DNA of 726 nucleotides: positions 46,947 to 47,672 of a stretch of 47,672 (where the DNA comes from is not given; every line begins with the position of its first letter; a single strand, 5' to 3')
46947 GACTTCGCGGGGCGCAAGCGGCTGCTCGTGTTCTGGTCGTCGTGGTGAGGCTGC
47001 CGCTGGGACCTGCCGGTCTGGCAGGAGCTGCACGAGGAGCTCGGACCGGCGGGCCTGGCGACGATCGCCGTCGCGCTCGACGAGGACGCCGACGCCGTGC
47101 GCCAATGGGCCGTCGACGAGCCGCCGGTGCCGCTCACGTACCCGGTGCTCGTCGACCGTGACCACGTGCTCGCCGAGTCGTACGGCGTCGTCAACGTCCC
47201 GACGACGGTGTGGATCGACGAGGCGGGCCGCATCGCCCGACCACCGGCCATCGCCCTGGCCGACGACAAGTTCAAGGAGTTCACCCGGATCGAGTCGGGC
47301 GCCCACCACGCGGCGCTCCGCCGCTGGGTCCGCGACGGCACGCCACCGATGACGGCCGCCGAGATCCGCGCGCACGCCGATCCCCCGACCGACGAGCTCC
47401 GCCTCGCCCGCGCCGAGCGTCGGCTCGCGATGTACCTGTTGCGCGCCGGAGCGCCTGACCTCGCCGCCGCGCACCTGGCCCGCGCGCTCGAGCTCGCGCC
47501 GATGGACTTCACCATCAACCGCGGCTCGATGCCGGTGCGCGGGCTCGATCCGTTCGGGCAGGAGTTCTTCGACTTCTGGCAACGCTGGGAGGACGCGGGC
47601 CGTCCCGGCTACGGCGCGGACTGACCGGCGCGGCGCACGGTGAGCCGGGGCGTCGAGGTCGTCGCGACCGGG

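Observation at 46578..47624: Thioredoxin-fold (ResA/TlpA-like) gene split by one in-frame TGA exactly at the active-site position: candidate selenoprotein with a U-G-C redox motif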

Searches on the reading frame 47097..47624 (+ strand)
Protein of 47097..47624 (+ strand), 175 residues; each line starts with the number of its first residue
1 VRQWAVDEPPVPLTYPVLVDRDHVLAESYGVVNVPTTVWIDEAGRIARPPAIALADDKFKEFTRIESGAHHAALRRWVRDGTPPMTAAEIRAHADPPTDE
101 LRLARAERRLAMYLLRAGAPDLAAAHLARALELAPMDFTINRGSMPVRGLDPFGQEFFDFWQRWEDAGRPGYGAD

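Call 67: find_encoding_contigs(protein=window:47097-47624:+, flank=10000, max_places=3)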
Protein window:47097-47624:+ (175 aa): 2 contigs read that carry it; 2 places shown.
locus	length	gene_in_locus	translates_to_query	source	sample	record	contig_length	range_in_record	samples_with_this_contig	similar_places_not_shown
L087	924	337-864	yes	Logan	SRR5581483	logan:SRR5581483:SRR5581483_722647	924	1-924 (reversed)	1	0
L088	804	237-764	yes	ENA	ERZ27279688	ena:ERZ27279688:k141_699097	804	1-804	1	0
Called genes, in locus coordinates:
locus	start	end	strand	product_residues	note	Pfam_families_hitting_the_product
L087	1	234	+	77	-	?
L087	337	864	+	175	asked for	-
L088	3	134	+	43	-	?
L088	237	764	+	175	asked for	-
